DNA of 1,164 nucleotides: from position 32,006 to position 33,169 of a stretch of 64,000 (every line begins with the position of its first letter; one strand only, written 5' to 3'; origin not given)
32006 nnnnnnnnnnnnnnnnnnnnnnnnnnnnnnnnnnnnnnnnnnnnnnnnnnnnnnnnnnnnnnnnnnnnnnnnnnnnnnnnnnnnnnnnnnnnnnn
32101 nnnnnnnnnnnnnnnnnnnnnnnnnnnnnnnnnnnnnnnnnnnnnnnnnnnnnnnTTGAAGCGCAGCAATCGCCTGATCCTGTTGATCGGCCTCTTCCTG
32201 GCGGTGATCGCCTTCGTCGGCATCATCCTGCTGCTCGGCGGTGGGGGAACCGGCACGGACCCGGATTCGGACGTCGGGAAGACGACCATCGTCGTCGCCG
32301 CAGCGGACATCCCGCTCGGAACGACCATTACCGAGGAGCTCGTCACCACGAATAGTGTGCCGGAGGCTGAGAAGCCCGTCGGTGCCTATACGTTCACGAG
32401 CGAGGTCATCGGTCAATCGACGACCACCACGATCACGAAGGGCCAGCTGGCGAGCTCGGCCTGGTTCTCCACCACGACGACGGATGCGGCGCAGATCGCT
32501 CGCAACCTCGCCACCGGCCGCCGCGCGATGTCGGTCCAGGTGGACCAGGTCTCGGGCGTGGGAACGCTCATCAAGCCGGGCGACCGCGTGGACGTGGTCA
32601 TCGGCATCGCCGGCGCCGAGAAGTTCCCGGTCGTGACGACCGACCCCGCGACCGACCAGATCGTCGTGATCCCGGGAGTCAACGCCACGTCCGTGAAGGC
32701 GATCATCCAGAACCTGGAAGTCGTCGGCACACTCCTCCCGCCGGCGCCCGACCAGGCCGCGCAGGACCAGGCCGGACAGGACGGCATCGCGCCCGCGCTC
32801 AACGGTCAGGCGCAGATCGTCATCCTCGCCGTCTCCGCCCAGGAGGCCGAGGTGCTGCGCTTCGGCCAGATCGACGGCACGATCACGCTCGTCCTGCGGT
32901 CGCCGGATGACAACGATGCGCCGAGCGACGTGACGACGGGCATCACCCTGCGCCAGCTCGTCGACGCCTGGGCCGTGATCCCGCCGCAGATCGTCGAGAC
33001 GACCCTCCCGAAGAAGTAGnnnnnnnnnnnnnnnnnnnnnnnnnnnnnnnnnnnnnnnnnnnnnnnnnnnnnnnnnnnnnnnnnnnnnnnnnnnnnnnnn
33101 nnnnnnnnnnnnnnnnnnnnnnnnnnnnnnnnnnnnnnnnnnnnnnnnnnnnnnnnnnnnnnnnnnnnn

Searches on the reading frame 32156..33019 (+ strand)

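Call 42: search_protein_families(library=pfam, proteins=[window:32156-33019:+], max_evalue=0.001)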
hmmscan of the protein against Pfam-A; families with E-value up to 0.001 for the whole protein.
window:32156-33019:+ (287 aa): 2 families
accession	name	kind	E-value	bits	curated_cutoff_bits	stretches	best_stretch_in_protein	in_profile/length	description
PF16976.10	RcpC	-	1e-16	61.3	28.8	1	113-248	2-114/114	Flp pilus assembly protein RcpC/CpaB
PF08666.17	SAF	-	2.6e-09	37.9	21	1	44-98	2-56/63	SAF domain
